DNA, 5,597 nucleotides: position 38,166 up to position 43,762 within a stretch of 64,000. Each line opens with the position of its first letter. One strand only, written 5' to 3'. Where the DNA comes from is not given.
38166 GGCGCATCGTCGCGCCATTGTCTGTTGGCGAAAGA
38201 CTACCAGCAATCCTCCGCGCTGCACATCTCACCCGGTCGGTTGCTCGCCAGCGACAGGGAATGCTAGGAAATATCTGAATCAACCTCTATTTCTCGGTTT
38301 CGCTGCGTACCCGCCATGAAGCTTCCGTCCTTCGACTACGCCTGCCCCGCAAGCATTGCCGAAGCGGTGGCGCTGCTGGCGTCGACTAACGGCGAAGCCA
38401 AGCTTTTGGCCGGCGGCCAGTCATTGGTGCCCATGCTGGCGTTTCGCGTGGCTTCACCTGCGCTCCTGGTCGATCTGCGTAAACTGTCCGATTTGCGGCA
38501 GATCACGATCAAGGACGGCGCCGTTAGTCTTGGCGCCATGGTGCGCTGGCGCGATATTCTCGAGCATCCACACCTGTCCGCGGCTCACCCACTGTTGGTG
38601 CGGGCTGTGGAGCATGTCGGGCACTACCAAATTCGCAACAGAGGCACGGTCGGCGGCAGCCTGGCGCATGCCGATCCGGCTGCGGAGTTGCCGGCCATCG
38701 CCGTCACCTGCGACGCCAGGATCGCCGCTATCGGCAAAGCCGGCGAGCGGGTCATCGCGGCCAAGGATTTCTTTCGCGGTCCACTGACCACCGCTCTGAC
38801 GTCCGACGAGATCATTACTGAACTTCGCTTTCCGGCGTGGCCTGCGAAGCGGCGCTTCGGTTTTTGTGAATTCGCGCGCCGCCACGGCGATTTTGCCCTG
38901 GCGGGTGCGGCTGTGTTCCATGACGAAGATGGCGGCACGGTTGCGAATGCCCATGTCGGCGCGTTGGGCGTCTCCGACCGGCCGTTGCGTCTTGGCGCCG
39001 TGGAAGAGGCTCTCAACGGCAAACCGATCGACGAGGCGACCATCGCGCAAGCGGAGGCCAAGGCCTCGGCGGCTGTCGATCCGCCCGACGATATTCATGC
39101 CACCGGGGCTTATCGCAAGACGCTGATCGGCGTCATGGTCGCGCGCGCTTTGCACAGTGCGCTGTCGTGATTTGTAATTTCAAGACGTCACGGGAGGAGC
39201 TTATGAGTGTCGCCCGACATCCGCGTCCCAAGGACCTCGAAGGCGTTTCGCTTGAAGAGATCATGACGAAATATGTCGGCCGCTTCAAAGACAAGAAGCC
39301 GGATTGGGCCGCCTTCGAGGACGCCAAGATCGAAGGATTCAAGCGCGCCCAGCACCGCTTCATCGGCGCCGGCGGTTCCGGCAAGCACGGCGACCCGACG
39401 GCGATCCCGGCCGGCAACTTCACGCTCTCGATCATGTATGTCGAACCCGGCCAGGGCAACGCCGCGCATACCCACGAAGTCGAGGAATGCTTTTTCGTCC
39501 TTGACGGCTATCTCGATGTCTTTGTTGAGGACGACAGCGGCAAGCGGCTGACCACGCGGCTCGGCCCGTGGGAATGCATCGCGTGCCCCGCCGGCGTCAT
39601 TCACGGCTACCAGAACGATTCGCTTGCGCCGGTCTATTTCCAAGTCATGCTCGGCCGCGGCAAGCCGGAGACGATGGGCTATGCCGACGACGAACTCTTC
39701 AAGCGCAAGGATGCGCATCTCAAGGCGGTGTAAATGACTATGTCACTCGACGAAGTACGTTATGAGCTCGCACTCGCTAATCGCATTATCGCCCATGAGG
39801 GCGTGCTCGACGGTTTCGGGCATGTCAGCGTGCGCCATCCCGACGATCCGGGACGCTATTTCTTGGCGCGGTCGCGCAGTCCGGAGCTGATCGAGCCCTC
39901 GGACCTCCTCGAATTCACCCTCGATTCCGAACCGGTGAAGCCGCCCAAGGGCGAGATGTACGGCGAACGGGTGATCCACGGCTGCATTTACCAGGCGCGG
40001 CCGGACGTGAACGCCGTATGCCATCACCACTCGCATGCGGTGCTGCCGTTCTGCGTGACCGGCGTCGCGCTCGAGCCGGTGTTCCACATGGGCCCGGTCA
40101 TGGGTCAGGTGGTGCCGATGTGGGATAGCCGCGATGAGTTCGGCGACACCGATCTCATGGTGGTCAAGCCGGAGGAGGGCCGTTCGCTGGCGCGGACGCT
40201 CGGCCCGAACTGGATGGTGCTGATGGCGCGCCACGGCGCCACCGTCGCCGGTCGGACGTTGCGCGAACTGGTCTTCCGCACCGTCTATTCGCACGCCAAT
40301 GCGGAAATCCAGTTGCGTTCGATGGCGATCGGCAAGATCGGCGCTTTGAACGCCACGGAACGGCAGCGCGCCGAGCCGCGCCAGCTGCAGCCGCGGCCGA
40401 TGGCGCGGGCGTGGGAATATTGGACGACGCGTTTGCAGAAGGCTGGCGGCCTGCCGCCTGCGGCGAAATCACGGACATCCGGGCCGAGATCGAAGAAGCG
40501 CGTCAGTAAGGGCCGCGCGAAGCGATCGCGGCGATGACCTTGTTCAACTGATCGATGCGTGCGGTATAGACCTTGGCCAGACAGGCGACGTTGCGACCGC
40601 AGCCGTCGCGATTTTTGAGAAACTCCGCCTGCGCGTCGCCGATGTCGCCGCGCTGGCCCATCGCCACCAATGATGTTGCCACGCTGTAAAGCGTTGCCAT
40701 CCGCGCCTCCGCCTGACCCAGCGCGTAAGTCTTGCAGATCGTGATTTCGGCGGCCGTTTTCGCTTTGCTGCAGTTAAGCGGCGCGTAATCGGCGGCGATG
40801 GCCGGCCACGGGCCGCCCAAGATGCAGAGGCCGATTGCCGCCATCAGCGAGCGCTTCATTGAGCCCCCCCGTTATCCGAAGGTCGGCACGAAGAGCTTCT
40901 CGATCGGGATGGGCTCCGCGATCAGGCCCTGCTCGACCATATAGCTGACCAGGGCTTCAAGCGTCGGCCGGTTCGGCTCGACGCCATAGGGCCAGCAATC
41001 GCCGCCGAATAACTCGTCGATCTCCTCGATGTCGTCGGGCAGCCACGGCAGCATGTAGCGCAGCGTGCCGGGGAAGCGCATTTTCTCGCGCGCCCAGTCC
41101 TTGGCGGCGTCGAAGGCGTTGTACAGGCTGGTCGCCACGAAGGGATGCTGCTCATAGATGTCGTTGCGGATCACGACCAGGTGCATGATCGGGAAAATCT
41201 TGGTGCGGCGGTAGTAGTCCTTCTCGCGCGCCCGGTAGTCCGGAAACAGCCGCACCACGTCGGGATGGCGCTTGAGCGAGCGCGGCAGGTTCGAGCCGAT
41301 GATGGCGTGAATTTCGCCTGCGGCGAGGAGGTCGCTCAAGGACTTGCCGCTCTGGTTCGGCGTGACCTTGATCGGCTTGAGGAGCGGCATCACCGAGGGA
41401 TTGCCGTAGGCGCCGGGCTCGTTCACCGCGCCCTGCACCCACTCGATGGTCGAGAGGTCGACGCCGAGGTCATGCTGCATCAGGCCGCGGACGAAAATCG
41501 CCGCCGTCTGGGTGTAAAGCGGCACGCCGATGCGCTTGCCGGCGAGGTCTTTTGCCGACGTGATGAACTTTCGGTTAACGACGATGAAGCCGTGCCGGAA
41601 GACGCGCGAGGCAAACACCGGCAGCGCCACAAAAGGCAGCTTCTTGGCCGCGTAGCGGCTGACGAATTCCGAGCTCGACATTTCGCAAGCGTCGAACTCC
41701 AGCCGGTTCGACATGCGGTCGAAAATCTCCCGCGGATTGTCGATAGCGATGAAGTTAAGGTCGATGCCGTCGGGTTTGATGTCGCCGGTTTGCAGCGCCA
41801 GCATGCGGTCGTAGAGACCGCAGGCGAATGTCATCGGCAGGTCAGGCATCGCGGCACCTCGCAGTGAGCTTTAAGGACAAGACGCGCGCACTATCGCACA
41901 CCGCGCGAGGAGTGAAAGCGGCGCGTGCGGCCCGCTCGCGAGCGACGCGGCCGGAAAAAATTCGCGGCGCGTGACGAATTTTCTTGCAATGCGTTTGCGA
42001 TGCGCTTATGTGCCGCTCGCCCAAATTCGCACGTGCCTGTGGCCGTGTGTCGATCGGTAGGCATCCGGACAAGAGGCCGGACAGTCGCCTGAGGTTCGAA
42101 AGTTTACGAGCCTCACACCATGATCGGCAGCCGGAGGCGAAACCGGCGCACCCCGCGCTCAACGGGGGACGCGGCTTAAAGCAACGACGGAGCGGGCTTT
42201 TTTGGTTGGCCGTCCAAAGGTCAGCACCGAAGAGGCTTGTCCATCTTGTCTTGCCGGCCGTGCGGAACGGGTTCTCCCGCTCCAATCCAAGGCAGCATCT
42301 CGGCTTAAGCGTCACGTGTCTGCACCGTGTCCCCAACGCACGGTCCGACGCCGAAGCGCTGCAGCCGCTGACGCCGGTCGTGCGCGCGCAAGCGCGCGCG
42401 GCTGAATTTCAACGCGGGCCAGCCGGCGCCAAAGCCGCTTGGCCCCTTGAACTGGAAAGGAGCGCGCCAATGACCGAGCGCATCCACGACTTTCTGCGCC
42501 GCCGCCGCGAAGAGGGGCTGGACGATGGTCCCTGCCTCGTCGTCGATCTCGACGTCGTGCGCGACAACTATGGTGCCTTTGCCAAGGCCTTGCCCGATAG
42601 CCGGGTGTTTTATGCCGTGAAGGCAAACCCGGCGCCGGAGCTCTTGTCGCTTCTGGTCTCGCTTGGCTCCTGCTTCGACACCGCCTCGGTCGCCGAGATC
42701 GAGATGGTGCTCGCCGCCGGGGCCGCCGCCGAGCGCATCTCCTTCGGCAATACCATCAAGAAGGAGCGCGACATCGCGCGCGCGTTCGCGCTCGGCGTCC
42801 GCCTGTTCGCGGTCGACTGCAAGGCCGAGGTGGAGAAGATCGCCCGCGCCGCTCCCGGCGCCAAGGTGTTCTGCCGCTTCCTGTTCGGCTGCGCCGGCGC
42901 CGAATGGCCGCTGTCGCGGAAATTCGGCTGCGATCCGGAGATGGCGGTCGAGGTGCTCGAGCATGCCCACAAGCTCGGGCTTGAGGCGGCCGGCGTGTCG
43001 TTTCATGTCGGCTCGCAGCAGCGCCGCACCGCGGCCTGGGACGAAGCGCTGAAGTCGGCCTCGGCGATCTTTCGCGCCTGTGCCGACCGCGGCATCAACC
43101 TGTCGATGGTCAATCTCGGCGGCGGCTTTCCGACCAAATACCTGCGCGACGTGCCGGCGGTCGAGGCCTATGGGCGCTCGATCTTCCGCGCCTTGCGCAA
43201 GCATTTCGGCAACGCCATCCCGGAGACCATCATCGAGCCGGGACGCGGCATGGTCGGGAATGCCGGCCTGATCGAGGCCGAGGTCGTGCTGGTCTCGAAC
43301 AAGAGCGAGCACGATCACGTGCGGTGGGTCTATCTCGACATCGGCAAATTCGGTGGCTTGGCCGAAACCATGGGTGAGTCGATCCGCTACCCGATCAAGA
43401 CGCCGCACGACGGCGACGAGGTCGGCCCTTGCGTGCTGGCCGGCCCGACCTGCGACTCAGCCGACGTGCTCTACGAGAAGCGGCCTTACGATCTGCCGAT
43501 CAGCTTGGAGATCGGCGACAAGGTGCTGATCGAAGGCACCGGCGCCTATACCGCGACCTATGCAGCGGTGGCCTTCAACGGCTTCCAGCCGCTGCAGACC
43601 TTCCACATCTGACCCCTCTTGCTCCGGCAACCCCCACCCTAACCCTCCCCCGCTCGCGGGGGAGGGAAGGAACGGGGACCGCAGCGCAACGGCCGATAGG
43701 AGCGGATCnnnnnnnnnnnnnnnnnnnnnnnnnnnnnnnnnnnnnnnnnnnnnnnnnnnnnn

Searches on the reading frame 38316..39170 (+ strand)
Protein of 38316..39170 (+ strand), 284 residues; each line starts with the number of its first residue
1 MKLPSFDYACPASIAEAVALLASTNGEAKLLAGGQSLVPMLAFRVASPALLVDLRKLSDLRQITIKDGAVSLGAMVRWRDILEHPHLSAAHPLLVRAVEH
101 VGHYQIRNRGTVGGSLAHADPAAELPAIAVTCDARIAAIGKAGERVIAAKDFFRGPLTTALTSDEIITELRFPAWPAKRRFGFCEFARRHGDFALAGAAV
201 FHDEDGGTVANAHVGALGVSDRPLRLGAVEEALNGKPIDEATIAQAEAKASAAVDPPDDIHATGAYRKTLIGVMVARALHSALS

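Call 81: search_protein_families(library=pfam, proteins=[window:38316-39170:+], max_evalue=0.00001)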
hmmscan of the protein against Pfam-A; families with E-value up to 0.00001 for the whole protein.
window:38316-39170:+ (284 aa): 2 families
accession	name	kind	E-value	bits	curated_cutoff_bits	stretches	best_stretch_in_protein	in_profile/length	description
PF00941.27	FAD_binding_5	-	5.2e-47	160.2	27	1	5-175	2-170/170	FAD binding domain in molybdopterin dehydrogenase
PF03450.22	CO_deh_flav_C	-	5.1e-21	75.2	25.5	1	183-281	3-101/102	CO dehydrogenase flavoprotein C-terminal domain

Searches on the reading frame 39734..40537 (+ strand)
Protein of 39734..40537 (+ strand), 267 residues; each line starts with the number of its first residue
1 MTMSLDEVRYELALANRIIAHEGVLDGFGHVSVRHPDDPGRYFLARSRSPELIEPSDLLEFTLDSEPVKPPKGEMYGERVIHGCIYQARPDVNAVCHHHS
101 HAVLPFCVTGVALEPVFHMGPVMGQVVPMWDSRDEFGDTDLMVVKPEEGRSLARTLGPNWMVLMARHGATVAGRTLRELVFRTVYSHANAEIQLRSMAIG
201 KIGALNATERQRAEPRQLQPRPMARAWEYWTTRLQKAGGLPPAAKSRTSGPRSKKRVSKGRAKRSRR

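Call 81: search_protein_families(library=pfam, proteins=[window:39734-40537:+], max_evalue=0.00001)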
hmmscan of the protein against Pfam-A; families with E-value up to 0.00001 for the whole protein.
window:39734-40537:+ (267 aa): 1 family
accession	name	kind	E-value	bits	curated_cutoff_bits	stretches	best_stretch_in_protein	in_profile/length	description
PF00596.27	Aldolase_II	-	5.8e-26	92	22.2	1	11-194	2-183/183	Class II Aldolase and Adducin N-terminal domain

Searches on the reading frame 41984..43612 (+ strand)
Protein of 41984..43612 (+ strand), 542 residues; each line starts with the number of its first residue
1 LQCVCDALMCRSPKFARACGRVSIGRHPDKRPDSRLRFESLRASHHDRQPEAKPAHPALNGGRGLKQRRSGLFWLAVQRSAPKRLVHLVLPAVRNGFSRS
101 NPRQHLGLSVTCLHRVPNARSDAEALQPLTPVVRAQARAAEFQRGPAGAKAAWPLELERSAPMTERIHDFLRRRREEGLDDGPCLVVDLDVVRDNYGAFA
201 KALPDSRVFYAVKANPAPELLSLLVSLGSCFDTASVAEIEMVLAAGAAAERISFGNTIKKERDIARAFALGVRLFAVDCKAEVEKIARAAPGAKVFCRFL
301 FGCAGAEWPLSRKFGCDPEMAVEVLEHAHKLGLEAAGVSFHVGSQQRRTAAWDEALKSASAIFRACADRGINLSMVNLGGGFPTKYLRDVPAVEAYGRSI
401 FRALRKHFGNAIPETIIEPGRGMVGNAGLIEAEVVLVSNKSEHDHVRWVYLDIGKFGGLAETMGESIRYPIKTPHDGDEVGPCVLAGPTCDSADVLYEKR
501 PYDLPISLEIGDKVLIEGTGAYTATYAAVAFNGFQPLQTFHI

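Call 81: search_protein_families(library=pfam, proteins=[window:41984-43612:+], max_evalue=0.00001)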
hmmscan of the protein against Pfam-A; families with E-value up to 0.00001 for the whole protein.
window:41984-43612:+ (542 aa): 2 families
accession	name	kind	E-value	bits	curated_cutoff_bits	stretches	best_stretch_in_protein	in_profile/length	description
PF02784.22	Orn_Arg_deC_N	-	1e-52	179.4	23.4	1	192-424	4-246/247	Pyridoxal-dependent decarboxylase, pyridoxal binding domain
PF00278.28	Orn_DAP_Arg_deC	-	1.1e-12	48.5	23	1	274-520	5-95/95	Pyridoxal-dependent decarboxylase, C-terminal sheet domain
